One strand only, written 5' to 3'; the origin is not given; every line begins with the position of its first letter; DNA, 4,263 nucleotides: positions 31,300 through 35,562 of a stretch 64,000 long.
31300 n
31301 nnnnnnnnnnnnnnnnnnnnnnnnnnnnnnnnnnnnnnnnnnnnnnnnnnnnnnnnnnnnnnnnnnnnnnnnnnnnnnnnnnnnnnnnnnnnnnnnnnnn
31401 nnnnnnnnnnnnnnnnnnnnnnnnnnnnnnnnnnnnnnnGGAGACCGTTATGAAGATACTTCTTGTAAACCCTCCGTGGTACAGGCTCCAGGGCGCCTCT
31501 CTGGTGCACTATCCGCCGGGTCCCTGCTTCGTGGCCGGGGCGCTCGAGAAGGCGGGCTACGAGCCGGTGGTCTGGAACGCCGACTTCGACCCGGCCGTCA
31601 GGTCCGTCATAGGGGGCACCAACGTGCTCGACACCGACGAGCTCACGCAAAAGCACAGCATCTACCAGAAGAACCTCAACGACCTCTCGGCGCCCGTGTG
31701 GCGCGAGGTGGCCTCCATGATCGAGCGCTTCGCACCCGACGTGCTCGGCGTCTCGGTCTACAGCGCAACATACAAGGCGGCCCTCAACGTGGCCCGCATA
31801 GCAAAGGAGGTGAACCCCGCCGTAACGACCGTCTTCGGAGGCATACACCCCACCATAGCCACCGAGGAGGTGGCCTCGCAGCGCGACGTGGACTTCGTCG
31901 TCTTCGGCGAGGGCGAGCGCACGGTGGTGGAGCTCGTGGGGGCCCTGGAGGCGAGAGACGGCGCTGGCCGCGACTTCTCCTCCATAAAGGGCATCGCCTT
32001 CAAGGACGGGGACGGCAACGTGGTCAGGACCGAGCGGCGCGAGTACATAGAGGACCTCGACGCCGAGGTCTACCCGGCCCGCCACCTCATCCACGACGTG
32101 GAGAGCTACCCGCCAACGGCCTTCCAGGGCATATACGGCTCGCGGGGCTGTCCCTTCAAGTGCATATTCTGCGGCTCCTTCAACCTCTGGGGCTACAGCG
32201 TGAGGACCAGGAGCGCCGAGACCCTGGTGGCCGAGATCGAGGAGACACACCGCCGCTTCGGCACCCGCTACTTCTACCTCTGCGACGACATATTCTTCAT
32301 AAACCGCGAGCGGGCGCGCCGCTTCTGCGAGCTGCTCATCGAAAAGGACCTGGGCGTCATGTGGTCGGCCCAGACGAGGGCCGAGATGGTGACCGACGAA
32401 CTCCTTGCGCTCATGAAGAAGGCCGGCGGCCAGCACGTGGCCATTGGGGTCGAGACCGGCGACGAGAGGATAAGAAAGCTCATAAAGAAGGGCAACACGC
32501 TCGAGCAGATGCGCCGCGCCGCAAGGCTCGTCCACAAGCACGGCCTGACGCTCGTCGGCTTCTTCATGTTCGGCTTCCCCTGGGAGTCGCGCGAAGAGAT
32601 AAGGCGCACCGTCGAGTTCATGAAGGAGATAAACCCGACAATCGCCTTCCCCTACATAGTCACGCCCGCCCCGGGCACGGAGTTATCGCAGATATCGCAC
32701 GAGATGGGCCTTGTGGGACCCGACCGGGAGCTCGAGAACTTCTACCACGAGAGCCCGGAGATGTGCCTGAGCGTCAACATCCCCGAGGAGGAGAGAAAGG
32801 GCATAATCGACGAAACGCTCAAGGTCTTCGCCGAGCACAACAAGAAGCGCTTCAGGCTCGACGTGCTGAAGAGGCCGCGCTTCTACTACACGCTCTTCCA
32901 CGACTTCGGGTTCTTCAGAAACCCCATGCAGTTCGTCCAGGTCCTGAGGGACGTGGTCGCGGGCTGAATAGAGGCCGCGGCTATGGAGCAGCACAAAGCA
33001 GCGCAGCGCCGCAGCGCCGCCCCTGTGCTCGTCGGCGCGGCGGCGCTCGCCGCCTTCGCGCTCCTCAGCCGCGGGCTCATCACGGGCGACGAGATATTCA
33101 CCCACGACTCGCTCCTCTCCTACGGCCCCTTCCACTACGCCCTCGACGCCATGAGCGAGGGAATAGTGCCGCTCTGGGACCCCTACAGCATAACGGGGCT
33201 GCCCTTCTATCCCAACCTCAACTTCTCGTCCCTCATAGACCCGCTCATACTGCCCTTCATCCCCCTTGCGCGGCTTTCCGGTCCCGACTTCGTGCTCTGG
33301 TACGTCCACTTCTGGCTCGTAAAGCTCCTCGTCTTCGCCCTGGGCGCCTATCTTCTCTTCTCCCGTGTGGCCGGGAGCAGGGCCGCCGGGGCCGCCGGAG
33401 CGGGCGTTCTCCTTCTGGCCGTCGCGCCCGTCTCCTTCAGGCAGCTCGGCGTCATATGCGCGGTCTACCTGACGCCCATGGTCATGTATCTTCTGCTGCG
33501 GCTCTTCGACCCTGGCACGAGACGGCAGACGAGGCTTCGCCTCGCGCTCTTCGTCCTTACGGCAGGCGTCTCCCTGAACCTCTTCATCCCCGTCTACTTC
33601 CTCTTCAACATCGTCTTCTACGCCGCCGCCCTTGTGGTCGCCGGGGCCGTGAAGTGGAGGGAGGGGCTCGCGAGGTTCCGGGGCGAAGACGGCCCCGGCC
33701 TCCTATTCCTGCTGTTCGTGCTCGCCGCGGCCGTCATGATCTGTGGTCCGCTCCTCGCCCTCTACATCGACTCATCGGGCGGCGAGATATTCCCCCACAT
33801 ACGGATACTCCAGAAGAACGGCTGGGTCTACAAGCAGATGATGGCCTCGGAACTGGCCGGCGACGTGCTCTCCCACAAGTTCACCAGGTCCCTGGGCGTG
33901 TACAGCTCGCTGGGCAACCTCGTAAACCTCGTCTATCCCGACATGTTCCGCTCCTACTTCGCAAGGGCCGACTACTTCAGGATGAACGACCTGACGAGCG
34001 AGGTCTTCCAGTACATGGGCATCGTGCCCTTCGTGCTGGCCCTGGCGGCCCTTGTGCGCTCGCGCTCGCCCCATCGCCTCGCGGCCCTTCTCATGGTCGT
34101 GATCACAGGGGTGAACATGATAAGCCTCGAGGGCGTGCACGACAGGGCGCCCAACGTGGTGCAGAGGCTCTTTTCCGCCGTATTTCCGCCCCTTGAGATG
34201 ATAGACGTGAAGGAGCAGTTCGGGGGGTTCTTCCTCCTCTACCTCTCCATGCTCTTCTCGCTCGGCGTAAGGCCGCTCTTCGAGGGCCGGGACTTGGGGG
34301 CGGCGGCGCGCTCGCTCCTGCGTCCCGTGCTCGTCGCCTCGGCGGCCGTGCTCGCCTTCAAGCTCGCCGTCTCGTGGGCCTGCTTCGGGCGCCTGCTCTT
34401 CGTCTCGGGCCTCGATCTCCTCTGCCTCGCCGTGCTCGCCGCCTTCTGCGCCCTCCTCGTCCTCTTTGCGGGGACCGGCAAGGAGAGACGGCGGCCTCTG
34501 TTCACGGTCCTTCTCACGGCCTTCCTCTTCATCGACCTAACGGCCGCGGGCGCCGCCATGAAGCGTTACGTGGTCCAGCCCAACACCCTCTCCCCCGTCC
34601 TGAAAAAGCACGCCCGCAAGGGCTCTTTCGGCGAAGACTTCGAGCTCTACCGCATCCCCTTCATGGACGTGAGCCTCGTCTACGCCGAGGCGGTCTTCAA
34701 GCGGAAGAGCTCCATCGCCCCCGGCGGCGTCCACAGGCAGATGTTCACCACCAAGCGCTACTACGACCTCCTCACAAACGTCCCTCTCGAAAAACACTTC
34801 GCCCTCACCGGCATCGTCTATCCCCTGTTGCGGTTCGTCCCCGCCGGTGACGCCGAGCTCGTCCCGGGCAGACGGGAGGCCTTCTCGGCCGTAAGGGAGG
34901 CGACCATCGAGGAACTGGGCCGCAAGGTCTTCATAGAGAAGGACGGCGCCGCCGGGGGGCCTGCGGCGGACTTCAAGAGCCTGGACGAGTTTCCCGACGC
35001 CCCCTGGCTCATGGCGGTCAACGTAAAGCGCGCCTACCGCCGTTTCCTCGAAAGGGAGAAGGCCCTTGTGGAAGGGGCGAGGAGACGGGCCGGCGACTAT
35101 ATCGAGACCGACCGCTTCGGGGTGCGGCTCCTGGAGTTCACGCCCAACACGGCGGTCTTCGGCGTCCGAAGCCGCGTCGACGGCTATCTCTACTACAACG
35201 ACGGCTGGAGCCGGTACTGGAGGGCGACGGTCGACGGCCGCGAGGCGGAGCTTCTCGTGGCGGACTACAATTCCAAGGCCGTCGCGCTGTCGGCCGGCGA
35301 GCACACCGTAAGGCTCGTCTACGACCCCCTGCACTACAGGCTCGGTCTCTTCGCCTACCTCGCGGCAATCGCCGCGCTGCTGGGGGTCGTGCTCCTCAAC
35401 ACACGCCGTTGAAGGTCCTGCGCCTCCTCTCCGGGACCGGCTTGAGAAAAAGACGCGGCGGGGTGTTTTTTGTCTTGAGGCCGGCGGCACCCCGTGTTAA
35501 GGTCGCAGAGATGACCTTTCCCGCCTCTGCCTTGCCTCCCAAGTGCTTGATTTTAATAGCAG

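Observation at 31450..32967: Cobalamin-binding (class B) radical SAM enzyme embedded among the glycosyltransferases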

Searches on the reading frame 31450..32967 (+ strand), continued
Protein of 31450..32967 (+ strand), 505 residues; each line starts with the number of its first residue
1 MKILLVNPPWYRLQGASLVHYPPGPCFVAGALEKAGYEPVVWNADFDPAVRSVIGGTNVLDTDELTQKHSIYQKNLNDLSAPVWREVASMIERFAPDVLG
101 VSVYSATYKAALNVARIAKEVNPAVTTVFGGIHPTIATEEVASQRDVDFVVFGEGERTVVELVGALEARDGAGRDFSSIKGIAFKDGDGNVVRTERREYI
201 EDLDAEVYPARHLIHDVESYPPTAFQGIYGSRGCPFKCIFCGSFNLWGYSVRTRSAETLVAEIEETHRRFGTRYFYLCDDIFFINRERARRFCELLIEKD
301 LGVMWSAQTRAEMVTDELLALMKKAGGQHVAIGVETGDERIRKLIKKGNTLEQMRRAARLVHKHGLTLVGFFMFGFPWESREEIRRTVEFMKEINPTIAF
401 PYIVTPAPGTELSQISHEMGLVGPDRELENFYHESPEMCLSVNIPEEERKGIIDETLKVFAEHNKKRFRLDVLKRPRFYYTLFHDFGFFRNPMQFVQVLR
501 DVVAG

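Call 82: find_encoding_contigs(protein=P0099, flank=8000, max_places=1)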
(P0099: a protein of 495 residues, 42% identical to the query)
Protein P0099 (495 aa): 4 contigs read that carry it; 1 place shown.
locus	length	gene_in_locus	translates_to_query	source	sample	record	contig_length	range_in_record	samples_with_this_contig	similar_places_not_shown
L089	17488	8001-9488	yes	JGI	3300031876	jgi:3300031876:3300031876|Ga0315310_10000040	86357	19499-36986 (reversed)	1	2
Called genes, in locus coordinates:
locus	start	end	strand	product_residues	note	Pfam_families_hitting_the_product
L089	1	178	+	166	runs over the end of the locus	-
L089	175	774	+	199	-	PF07760:DUF1616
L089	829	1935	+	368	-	PF13641:Glyco_tranf_2_3, PF00535:Glycos_transf_2, PF13506:Glyco_transf_21, PF13632:Glyco_trans_2_3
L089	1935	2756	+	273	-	PF00535:Glycos_transf_2, PF10111:Glyco_tranf_2_2, PF13641:Glyco_tranf_2_3 (weak)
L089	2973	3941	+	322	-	PF01370:Epimerase, PF02719:Polysacc_synt_2, PF04321:RmlD_sub_bind, PF01073:3Beta_HSD, PF13460:NAD_binding_10, PF16363:GDP_Man_Dehyd, PF07993:NAD_binding_4 (weak)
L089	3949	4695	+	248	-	PF00483:NTP_transferase, PF12804:NTP_transf_3 (weak)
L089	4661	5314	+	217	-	PF00535:Glycos_transf_2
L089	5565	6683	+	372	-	PF08323:Glyco_transf_5 (faint), PF13439:Glyco_transf_4, PF13477:Glyco_trans_4_2 (faint), PF13579:Glyco_trans_4_4, PF00534:Glycos_transf_1, PF13692:Glyco_trans_1_4, PF13524:Glyco_trans_1_2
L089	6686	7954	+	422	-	PF00534:Glycos_transf_1 (weak), PF13692:Glyco_trans_1_4 (weak)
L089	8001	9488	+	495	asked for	PF02310:B12-binding, PF04055:Radical_SAM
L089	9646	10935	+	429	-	PF00534:Glycos_transf_1, PF13692:Glyco_trans_1_4, PF13524:Glyco_trans_1_2 (weak)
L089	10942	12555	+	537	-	-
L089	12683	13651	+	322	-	PF01073:3Beta_HSD, PF01370:Epimerase, PF02719:Polysacc_synt_2, PF04321:RmlD_sub_bind, PF05368:NmrA, PF07993:NAD_binding_4, PF16363:GDP_Man_Dehyd, PF13460:NAD_binding_10, +1 more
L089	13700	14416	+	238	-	PF13641:Glyco_tranf_2_3, PF00535:Glycos_transf_2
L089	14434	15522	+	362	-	PF01408:GFO_IDH_MocA, PF02894:GFO_IDH_MocA_C, PF22725:GFO_IDH_MocA_C3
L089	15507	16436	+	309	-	PF04015:DUF362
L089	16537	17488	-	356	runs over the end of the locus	-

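Call 83: find_encoding_contigs(protein=P0043, flank=10000, max_places=1)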
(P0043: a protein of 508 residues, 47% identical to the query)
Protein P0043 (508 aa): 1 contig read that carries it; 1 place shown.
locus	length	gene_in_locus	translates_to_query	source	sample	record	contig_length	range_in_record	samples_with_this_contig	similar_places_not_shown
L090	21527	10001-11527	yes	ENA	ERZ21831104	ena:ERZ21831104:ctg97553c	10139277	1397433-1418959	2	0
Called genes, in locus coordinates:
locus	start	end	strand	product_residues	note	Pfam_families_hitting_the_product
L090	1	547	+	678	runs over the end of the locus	PF02366:PMT (weak), PF13231:PMT_2 (weak)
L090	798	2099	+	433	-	PF02310:B12-binding, PF04055:Radical_SAM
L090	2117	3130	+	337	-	PF00535:Glycos_transf_2, PF10111:Glyco_tranf_2_2, PF13641:Glyco_tranf_2_3, PF13632:Glyco_trans_2_3 (weak)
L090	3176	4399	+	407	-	PF00535:Glycos_transf_2, PF10111:Glyco_tranf_2_2, PF13641:Glyco_tranf_2_3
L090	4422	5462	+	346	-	PF01073:3Beta_HSD, PF01370:Epimerase, PF02719:Polysacc_synt_2, PF07993:NAD_binding_4, PF16363:GDP_Man_Dehyd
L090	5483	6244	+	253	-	PF00483:NTP_transferase, PF01128:IspD (weak), PF12804:NTP_transf_3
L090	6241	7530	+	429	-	PF13439:Glyco_transf_4, PF13579:Glyco_trans_4_4, PF00534:Glycos_transf_1, PF13692:Glyco_trans_1_4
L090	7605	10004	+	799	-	PF09586:YfhO (weak)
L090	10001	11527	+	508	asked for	PF02310:B12-binding (faint), PF04055:Radical_SAM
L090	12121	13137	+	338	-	PF00535:Glycos_transf_2, PF10111:Glyco_tranf_2_2, PF13641:Glyco_tranf_2_3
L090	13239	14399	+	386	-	PF04055:Radical_SAM, PF13186:SPASM (weak)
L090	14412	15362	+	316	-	PF03706:LPG_synthase_TM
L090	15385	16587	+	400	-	PF01694:Rhomboid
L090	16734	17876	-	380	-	PF01098:FTSW_RODA_SPOVE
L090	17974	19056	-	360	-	PF10555:MraY_sig1 (weak), PF00953:Glycos_transf_4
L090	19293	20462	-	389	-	PF01820:Dala_Dala_lig_N, PF02655:ATP-grasp_3 (faint), PF02786:CPSase_L_D2, PF13535:ATP-grasp_4 (faint), PF02222:ATP-grasp (faint), PF07478:Dala_Dala_lig_C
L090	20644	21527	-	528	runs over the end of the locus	PF08245:Mur_ligase_M, PF02875:Mur_ligase_C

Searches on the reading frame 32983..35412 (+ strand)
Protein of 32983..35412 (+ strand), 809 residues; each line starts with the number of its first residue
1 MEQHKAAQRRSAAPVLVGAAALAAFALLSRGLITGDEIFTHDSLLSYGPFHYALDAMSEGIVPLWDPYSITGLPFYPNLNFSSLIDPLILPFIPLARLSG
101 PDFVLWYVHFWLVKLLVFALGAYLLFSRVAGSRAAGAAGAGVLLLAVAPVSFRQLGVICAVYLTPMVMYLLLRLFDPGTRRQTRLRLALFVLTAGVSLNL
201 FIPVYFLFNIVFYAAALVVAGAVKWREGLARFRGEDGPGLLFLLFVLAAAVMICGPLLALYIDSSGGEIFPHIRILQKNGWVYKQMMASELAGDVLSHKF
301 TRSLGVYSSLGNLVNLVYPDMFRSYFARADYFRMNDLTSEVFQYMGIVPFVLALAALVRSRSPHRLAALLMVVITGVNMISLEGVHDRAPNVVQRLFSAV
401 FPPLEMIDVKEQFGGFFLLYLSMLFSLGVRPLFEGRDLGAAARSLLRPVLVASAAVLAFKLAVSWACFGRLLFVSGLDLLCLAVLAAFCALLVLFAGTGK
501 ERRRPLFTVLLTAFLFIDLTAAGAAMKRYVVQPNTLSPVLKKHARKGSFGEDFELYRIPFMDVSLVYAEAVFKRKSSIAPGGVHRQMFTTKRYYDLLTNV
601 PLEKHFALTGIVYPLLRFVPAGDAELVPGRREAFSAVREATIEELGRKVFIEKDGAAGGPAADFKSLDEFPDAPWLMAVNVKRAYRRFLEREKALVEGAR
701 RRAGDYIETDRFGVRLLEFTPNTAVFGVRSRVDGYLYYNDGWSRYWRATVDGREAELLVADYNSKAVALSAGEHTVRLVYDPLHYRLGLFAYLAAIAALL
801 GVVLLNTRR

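Call 7: search_protein_families(library=pfam, proteins=[window:32983-35412:+], max_evalue=0.001)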
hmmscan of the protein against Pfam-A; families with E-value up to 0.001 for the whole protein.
window:32983-35412:+ (809 aa): 1 family
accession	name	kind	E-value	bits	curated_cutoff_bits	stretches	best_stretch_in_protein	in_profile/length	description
PF20176.3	DUF6541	-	8.7e-06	24.7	29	1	111-287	187-355/646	Family of unknown function (DUF6541)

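Call 10: search_protein_families(library=ncbifam, proteins=[window:32983-35412:+], max_evalue=0.001)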
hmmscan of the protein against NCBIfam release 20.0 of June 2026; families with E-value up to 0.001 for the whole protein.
window:32983-35412:+ (809 aa): 0 families

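Call 21: find_homologous_proteins(query=window:32983-35412:+, max_evalue=0.00001)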
Query window:32983-35412:+ (809 aa): 6 proteins with E <= 0.00001 among 8000 candidates.
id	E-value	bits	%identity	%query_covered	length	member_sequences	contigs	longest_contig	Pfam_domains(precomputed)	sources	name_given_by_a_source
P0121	0.0e+0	1785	100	100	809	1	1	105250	PF20176.4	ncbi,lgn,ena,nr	ncbi:MAG TPA: hypothetical protein ENJ37_05085 [Deltaproteobacteria bacterium]|nr:hypothetical prote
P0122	8.8e-173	595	39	98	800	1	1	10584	-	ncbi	-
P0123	3.9e-159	550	36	98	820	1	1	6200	PF09586.17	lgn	-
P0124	1.1e-6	46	31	15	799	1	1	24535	PF09586.17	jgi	jgi:hypothetical protein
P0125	1.1e-6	45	45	8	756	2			PF09586.17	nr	nr:hypothetical protein [Anaerolineae bacterium]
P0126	4.1e-6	44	29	23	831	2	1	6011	PF09586.17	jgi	jgi:hypothetical protein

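Call 23: search_protein_families(library=pfam, proteins=[P0122, P0123], max_evalue=1)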
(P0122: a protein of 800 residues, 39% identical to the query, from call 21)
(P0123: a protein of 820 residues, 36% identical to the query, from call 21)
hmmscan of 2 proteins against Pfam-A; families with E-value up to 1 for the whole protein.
P0122 (800 aa): 1 family
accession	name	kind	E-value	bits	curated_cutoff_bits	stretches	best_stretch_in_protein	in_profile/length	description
PF09586.16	YfhO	-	0.00021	20.2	28.5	1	699-778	753-833/835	Bacterial membrane protein YfhO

P0123 (820 aa): 2 families
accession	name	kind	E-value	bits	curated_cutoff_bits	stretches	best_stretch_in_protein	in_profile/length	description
PF09586.16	YfhO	-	1.9e-06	27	28.5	1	716-794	755-834/835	Bacterial membrane protein YfhO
PF03669.18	ASTER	-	0.091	13.2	22.7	1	352-391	27-63/96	PAT complex subunit Asterix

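Call 40: search_protein_representatives(alignment_id=A1)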
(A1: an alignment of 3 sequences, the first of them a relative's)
Query: 3 sequences, 817 profile positions. Proteins with E-value up to 0.001 (for the whole library): 13936; up to 1e-10: 1449; up to 1e-30: 179. The best 150 are listed.
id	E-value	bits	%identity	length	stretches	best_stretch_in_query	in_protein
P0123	0.0e+00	1424.1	-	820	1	2-817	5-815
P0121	0.0e+00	1376.5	-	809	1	1-817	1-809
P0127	2.8e-272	922.2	-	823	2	23-565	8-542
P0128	5.1e-250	848.5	-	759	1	61-816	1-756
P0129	1.4e-245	833.8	-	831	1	20-816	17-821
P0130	1.9e-240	816.9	-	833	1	8-816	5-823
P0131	1.4e-230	784.2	-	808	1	18-810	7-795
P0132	1.7e-230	783.9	-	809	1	15-811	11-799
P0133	8.3e-230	781.7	-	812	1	18-816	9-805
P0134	3.1e-229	779.8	-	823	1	17-817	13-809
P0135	7.9e-228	775.1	-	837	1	25-814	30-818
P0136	1.5e-226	770.9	-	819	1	23-816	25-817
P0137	1.0e-224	764.8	-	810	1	21-815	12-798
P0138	8.9e-222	755.1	-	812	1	20-817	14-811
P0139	1.2e-216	738.2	-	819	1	23-817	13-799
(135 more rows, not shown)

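Call 43: search_protein_families(library=pfam, alignment_id=A3, max_evalue=0.01)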
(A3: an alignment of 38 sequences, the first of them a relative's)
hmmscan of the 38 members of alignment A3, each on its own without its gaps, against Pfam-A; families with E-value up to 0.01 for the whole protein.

A. member 1, P0121 (809 aa): 2 families
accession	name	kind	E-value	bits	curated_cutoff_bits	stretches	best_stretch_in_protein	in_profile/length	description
PF20176.3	DUF6541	-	8.7e-06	24.7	29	1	111-287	187-355/646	Family of unknown function (DUF6541)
PF09586.16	YfhO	-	0.0036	16.2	28.5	1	743-790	786-833/835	Bacterial membrane protein YfhO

B. families by the number of members that match (of 38 scanned): 5 families
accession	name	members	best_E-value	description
PF09586.16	YfhO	21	3.7e-10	Bacterial membrane protein YfhO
PF20176.3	DUF6541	3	8.7e-06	Family of unknown function (DUF6541)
PF24677.1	DUF7657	3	0.00016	Domain of unknown function (DUF7657)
PF24027.1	DUF7338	1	0.0038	Family of unknown function (DUF7338)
PF25487.1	ETR1_N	1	0.01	Ethylene receptor 1-like, N-terminal domain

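Call 55: predict_structure(alignment_id=A3)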
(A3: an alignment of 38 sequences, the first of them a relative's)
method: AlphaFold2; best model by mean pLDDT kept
length: 809 residues; sequences in the alignment: 38
mean_pLDDT: 90.6   pTM: 0.92
mean pLDDT of the five models: 90.6, 89.7, 89.5, 89.0, 88.9
residues with pLDDT >= 90: 602; 70-90: 162; 50-70: 31; < 50: 14
segments of 3 or more residues with pLDDT < 50: 1-9, 547-551
pLDDT, mean of each block of 10 residues (from residue 1): 44 93 98 96 92 93 93 91 93 86 91 97 98 97 97 94 98 92 95 95 95 97 91 87 96 94 79 85 89 67 87 93 82 88 96 95 97 97 91 94 90 97 98 86 94 95 89 87 96 87 89 96 95 93 63 81 85 84 72 93 93 95 94 94 94 69 77 91 94 94 91 94 97 96 95 96 96 98 95 97 87
secondary structure, 60 per line:
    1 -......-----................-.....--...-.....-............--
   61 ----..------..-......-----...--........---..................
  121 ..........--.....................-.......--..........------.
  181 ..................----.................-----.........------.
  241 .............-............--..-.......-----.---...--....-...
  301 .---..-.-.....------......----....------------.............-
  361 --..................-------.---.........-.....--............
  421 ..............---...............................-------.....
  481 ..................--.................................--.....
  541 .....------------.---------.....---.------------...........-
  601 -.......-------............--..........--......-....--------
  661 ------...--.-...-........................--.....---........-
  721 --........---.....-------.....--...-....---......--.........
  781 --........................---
elements in order (helices of 4 or more, strands of 3 or more residues): H2-7 H13-28 H30-34 E37-39 H41-45 H47-58 H76-81 H92-99 H103-130 H133-153 H155-161 H164-173 H180-198 H203-219 H225-233 H240-253 H255-266 H272-278 H293-296 H298-301 H310-314 H321-326 H331-334 H347-359 H363-379 H392-400 H402-406 H410-434 H438-468 H476-498 H501-530 E531-533 H536-545 H568-572 H591-599 H602-608 E616-620 E624-627 H630-639 H642-647 E649-652 H678-701 H704-707 E712-719 E723-730 E734-738 E746-750 E753-755 E757-760 E764-769 E772-780 H783-806

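Call 57: fold_search(model_id=the predicted structure, library=pdb)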
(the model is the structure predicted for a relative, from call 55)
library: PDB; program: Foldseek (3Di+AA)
matches with E <= 10: 394; with E <= 0.001: 0
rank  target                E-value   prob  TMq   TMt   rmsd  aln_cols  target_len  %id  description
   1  7bvf_B                3.0e-03  0.96  0.26  0.22  22.9       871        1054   13  Cryo-EM structure of Mycobacterium tuberculosis arabinosyltransferase EmbA-EmbB-AcpM2 in complex with ethambutol (released 2020-04-29)
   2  7oci_F                4.2e-03  1.00  0.31  0.38  14.4       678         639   12  Cryo-EM structure of yeast Ost6p containing oligosaccharyltransferase complex (released 2022-02-16)
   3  8agc_A                8.3e-03  1.00  0.32  0.36  14.3       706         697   12  Structure of yeast oligosaccharylransferase complex with lipid-linked oligosaccharide and non-acceptor peptide bound (released 2022-12-07)
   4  6x0o                  8.3e-03  0.98  0.30  0.25  21.1       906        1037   13  Single-Particle Cryo-EM Structure of Arabinosyltransferase EmbB from Mycobacterium smegmatis (released 2020-06-10)
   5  6w98_A                8.3e-03  0.98  0.34  0.23  21.0       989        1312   11  Single-Particle Cryo-EM Structure of Arabinofuranosyltransferase AftD from Mycobacteria (released 2020-05-13)
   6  5ezm                  1.3e-02  1.00  0.35  0.49   9.8       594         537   12  Crystal Structure of ArnT from Cupriavidus metallidurans in the apo state (released 2016-02-17)
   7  6wby                  1.3e-02  0.97  0.33  0.23  21.1       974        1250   10  Single-Particle Cryo-EM Structure of Arabinofuranosyltransferase AftD from Mycobacteria, Mutant R1389S Class 2 (released 2020-05-13)
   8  9n9j_I                2.6e-02  0.97  0.31  0.35  19.0       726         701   11  Structure of a GRP94 folding intermediate engaged with a CCDC134- and FKBP11-bound secretory translocon (released 2025-11-19)
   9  8age_A                2.7e-02  0.99  0.32  0.38  14.2       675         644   11  Structure of yeast oligosaccharylransferase complex with acceptor peptide bound (released 2022-12-07)
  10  8b6l_I                3.9e-02  0.99  0.35  0.40  15.2       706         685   11  Subtomogram average of the human Sec61-TRAP-OSTA-translocon (released 2022-12-07)
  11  5f15                  4.2e-02  1.00  0.36  0.50   9.5       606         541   11  Crystal Structure of ArnT from Cupriavidus metallidurans bound to Undecaprenyl phosphate (released 2016-02-17)
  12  7zlg_A                5.0e-02  0.90  0.29  0.34  16.4       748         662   10  Cryo-EM structure of C-mannosyltransferase CeDPY19, in complex with acceptor peptide and bound to CMT2-Fab and anti-Fa (released 2023-01-11)
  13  8agb_A                6.1e-02  0.97  0.30  0.36  14.6       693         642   11  Structure of yeast oligosaccharylransferase complex with lipid-linked oligosaccharide bound (released 2022-12-07)
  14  6wbx                  6.9e-02  0.99  0.27  0.19   8.2       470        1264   12  Single-Particle Cryo-EM Structure of Arabinofuranosyltransferase AftD from Mycobacteria, Mutant R1389S Class 1 (released 2020-05-13)
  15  6gxc_A                7.2e-02  0.92  0.36  0.39  19.0       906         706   11  Bacterial oligosaccharyltransferase PglB in complex with an inhibitory peptide and a reactive lipid-linked oligosaccha (released 2018-11-14)
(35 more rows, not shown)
